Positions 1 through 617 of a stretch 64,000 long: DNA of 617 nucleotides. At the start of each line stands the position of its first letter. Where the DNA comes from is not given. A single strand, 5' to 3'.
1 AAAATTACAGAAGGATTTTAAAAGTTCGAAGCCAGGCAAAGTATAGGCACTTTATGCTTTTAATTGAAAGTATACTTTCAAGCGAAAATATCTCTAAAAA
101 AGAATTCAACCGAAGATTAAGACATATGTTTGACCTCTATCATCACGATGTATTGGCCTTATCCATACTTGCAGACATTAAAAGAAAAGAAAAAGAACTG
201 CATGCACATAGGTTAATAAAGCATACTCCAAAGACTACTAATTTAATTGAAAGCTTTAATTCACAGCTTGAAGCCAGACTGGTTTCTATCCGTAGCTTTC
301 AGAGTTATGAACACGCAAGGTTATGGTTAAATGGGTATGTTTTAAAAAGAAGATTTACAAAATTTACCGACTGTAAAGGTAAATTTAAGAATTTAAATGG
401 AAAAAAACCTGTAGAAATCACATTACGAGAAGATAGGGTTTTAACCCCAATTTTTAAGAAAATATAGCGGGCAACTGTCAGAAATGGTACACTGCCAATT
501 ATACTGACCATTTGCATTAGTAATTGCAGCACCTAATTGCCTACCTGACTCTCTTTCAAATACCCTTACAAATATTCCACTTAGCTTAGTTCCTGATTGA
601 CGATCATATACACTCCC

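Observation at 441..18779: Two giant surface proteins share a novel C-terminal module: TM, beta-sandwich, 2 TM, beta-sandwich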

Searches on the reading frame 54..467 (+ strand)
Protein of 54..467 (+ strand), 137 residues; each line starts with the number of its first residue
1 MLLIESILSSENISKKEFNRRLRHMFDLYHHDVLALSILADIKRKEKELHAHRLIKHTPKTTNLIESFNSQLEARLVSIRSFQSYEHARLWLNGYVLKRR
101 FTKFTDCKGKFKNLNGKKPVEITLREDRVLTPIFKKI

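Call 18: search_protein_families(library=ncbifam, proteins=[window:54-467:+], max_evalue=0.1)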
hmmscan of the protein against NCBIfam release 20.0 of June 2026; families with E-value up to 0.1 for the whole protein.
window:54-467:+ (137 aa): 3 families
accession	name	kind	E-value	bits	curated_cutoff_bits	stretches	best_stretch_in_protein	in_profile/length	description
NF033543.2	transpos_IS256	equivalog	0.00013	21.1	150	1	49-96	287-334/338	IS256 family transposase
NF033587.1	transpos_IS6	equivalog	0.005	16.6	125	1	42-101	140-200/202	IS6 family transposase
NF033516.0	transpos_IS3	equivalog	0.023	13.9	160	1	56-96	308-348/369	IS3 family transposase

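Call 79: search_protein_families(library=pfam, proteins=[window:54-467:+], max_evalue=1)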
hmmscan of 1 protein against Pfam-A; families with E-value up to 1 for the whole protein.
window:54-467:+ (137 aa): 2 families
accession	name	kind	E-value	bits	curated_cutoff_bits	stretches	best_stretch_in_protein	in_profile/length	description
PF13683.12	rve_3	-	0.017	15.3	26.5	1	57-93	11-47/67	Integrase core domain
PF16566.10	CREPT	-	0.043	14.3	29.3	1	28-116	26-111/147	Cell-cycle alteration and expression-elevated protein in tumour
